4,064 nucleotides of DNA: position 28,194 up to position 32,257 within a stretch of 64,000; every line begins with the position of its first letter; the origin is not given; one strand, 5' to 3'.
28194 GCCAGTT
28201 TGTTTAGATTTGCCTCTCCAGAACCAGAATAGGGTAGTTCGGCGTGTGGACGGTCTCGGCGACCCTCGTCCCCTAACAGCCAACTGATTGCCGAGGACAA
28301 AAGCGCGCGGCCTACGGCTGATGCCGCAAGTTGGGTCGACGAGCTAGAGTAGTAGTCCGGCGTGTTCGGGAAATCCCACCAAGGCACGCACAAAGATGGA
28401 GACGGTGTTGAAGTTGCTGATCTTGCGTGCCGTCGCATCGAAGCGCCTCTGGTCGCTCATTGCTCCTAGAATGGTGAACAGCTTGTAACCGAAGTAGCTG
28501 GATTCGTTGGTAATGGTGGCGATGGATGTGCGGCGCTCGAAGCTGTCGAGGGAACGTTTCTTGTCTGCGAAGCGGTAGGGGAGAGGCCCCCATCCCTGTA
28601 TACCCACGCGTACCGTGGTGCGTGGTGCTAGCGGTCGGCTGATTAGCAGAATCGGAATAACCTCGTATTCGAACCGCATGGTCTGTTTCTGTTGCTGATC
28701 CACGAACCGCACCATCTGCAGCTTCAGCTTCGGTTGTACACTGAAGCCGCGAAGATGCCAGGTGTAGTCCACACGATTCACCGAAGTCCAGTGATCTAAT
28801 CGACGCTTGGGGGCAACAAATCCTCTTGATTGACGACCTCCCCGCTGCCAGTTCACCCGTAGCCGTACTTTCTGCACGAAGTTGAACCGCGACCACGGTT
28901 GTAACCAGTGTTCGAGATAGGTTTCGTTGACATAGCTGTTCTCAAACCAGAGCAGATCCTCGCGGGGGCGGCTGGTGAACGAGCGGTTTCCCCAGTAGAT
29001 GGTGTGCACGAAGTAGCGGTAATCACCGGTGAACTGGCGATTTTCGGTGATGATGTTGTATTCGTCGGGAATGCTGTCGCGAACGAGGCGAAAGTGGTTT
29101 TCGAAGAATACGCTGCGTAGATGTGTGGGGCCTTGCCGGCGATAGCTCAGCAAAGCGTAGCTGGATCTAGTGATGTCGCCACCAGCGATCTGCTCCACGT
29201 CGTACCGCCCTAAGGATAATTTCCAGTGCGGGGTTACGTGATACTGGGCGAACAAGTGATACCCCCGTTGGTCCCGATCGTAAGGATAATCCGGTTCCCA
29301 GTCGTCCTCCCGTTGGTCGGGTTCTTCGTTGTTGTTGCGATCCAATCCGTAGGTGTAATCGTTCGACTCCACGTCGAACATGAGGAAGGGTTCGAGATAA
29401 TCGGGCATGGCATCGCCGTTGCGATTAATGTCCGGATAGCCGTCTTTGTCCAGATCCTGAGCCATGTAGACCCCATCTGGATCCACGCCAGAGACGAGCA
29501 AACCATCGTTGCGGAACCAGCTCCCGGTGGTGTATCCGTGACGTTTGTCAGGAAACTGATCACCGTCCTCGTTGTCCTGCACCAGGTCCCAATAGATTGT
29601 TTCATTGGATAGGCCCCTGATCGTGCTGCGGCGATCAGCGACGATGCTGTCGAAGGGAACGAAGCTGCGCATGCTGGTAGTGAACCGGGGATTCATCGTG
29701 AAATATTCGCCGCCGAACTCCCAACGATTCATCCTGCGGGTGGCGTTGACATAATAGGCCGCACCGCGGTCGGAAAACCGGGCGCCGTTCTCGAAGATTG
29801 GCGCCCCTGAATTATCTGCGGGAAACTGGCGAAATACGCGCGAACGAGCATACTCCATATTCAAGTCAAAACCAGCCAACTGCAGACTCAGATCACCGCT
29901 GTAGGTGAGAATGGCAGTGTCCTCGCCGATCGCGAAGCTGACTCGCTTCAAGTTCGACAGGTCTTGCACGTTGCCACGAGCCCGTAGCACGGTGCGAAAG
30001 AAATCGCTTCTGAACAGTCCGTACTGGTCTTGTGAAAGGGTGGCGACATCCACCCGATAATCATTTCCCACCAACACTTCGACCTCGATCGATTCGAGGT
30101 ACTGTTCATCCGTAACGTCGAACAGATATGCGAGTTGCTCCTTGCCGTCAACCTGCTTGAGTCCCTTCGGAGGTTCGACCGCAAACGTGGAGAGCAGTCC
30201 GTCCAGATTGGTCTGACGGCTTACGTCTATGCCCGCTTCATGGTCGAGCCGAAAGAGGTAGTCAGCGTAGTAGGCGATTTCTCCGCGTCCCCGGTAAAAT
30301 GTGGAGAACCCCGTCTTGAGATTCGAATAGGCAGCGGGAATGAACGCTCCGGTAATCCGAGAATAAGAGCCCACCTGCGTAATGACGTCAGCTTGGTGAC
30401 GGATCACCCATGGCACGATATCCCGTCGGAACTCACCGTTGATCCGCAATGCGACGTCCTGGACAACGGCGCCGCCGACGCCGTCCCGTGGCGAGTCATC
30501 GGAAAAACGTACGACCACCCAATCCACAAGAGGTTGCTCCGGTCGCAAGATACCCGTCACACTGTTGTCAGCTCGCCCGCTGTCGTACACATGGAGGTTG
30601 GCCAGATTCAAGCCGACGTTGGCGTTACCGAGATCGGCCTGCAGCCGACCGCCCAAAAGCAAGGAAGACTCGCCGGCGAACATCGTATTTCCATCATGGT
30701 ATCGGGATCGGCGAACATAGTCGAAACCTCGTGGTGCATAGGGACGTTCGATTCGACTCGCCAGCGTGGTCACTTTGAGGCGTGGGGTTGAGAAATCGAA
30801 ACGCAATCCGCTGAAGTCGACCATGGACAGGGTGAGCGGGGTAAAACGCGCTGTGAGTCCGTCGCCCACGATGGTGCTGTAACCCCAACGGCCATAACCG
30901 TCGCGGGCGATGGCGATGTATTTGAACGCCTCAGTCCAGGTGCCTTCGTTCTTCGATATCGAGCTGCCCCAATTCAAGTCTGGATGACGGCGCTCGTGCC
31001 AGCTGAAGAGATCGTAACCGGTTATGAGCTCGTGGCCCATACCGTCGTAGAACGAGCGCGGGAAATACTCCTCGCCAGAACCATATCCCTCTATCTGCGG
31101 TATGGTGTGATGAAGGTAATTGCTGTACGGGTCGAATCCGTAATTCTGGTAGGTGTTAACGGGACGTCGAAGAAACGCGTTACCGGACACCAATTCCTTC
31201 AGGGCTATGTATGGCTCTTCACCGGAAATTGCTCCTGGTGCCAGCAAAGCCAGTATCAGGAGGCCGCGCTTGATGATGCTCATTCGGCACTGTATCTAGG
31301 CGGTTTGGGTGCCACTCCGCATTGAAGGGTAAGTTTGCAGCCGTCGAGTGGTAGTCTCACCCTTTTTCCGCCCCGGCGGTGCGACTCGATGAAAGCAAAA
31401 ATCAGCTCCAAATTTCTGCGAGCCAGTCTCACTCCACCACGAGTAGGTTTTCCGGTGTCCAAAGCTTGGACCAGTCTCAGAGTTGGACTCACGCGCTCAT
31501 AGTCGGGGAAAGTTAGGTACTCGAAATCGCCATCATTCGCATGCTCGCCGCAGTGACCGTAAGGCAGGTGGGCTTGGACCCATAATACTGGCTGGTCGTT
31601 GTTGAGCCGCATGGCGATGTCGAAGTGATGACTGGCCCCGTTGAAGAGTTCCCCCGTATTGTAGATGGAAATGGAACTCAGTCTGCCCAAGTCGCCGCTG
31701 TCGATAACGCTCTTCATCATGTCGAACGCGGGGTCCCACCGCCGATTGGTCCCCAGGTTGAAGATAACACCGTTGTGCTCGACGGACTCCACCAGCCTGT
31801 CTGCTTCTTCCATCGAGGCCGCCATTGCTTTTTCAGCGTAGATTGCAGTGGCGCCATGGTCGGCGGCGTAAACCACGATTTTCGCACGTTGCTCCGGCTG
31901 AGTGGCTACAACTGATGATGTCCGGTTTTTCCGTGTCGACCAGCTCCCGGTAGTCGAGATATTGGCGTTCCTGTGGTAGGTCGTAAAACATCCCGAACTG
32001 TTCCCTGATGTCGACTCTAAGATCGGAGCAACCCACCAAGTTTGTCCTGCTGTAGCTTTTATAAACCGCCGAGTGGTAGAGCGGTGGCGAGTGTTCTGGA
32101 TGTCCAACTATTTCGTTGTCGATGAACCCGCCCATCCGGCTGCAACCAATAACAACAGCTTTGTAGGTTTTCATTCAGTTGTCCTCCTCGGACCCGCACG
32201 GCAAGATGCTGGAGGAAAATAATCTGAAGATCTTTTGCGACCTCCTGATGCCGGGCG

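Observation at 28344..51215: Four-member family of about 970-990-aa exported proteins (LSP-A to LSP-D) that I cannot place in any known family: candidate new outer-membrane barrel class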

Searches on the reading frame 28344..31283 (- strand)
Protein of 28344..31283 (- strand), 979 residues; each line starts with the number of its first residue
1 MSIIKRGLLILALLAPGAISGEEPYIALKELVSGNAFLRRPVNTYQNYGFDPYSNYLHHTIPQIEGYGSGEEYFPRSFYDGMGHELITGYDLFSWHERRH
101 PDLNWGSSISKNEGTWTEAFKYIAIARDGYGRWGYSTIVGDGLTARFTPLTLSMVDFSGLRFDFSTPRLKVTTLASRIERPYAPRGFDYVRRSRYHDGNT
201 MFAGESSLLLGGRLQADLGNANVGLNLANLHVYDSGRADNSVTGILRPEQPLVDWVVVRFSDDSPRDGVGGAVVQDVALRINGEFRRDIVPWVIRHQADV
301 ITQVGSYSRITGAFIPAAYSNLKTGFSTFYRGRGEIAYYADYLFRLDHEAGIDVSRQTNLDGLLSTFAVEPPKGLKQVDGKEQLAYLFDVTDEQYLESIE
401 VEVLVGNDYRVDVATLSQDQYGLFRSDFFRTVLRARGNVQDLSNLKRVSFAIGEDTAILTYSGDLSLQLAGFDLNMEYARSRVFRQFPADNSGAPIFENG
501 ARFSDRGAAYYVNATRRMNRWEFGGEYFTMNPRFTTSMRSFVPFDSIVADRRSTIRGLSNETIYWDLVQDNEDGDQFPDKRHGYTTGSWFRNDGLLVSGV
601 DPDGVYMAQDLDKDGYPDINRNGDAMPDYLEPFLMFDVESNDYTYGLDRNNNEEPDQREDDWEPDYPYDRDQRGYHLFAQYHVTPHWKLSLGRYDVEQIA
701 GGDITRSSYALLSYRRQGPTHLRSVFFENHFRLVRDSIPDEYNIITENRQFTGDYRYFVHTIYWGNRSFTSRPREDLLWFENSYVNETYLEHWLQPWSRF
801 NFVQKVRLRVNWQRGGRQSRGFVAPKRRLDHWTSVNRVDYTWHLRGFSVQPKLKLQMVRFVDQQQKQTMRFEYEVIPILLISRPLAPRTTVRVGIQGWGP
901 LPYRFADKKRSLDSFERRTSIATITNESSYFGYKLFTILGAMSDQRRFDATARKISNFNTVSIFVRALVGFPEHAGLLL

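Call 7: search_protein_families(library=pfam, proteins=[window:28344-31283:-], max_evalue=1)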
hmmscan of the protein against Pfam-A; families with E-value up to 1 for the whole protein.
window:28344-31283:- (979 aa): 1 family
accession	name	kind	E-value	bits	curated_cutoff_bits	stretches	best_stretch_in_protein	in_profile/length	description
PF21620.4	SlpA_C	-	6.7e-05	21.9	35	1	456-537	233-304/656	S-layer protein SlpA, beta-barrel domain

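Call 8: search_protein_families(library=ncbifam, proteins=[window:28344-31283:-], max_evalue=1)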
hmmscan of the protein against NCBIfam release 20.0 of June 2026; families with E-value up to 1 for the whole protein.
window:28344-31283:- (979 aa): 1 family
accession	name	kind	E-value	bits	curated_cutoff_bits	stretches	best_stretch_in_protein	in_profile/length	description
NF040897.1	SPJ_0845_Nterm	domain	0.12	12.5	24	1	354-373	5-24/25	SPJ_0845 family protein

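Call 11: search_solved_structures(query=A1, max_evalue=10, show_alignments=2)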
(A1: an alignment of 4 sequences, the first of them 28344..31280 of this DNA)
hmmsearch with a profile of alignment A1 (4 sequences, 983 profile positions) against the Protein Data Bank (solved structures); distinct sequences matched with E-value up to 10: 0.

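Call 61: search_protein_families(library=pfam, alignment_id=A4, max_evalue=0.01)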
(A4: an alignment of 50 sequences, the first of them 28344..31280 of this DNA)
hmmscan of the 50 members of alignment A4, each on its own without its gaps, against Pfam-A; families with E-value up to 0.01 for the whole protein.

A. member 1, window:28344-31280:- (978 aa): 1 family
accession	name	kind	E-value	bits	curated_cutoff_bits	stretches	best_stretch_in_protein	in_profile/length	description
PF21620.4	SlpA_C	-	6.7e-05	21.9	35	1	455-536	233-304/656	S-layer protein SlpA, beta-barrel domain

B. families by the number of members that match (of 50 scanned): 1 family
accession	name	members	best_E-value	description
PF21620.4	SlpA_C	34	3.5e-08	S-layer protein SlpA, beta-barrel domain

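Call 64: search_solved_structures(query=A4, max_evalue=10, show_alignments=2)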
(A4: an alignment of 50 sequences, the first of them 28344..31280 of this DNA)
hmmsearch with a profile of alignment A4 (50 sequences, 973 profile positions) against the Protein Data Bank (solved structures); distinct sequences matched with E-value up to 10: 2.
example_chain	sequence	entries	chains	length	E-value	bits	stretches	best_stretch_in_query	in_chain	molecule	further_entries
7bst_D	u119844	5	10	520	0.019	15.7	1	361-419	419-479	Type I restriction enzyme EcoR124II M protein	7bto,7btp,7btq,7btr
1s3p_A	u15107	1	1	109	1.3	9.7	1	576-616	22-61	Parvalbumin alpha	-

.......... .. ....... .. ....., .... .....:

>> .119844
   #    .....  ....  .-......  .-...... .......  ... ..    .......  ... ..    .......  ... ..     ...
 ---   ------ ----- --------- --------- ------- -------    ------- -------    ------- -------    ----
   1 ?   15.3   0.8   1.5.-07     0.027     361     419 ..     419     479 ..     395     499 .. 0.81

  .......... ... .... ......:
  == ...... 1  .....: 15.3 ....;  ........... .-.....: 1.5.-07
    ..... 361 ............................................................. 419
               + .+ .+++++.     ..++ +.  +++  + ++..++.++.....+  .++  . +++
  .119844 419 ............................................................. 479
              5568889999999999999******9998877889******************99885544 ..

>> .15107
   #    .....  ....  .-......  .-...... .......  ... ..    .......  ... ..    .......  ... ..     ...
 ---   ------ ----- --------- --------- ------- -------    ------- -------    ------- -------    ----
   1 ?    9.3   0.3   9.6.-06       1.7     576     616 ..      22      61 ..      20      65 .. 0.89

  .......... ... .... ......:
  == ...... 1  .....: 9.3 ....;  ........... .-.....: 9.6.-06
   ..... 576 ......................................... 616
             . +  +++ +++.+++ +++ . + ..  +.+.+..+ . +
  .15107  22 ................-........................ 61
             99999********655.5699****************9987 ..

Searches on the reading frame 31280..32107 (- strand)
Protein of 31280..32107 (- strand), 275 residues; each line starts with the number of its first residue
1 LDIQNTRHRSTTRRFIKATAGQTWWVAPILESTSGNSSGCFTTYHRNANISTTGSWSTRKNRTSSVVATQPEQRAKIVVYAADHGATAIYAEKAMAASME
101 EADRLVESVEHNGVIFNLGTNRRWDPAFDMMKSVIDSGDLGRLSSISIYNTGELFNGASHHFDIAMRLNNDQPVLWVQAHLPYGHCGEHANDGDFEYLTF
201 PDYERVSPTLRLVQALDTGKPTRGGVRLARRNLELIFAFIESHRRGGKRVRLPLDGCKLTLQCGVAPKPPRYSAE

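Call 17: search_protein_families(library=pfam, proteins=[window:31280-32107:-], max_evalue=0.01)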
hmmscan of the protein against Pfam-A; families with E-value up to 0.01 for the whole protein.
window:31280-32107:- (275 aa): 1 family
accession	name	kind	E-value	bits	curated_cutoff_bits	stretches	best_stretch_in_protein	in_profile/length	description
PF01408.29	GFO_IDH_MocA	-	0.0063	17.6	24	0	66-118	67-118/120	Oxidoreductase family, NAD-binding Rossmann fold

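Call 38: search_protein_families(library=ncbifam, proteins=[window:31280-32107:-], max_evalue=0.01)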
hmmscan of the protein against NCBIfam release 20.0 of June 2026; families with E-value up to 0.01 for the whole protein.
window:31280-32107:- (275 aa): 9 families
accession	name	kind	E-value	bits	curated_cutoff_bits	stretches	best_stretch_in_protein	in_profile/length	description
TIGR04380.1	myo_inos_iolG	equivalog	1.7e-12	46.9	355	1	66-149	69-151/330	inositol 2-dehydrogenase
NF040723.1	UDP-GlcNAcDh_Arch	equivalog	3.1e-09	36.8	450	1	73-152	72-150/302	UDP-N-acetylglucosamine 3-dehydrogenase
NF052479.1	LevoglcsnDh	equivalog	1.3e-07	30.7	650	1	67-144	79-155/386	levoglucosan dehydrogenase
NF041392.1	XylDh_Gfo6_Halo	equivalog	1e-06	27.8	350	1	77-156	98-176/350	D-xylose 1-dehydrogenase Gfo6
NF007574.0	PRK10206.1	equivalog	4.5e-06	25.9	352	1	65-146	69-149/345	oxidoreductase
NF052679.1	InsChiInosDhIolG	equivalog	4e-05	22.8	540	1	60-142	64-147/343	bifunctional inositol 2-dehydrogenase/D-chiro-inositol 1-dehydrogenase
NF008607.0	PRK11579.1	subfamily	0.00028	20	330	1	85-144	87-146/346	oxidoreductase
NF058563.1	BT_2159_fam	equivalog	0.0016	17.5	650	1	69-162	70-163/350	disaccharide 3-dehydrogenase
TIGR01353.1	dGTP_triPase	subfamily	0.0062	16.1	152.35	0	180-239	86-143/389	dGTP triphosphohydrolase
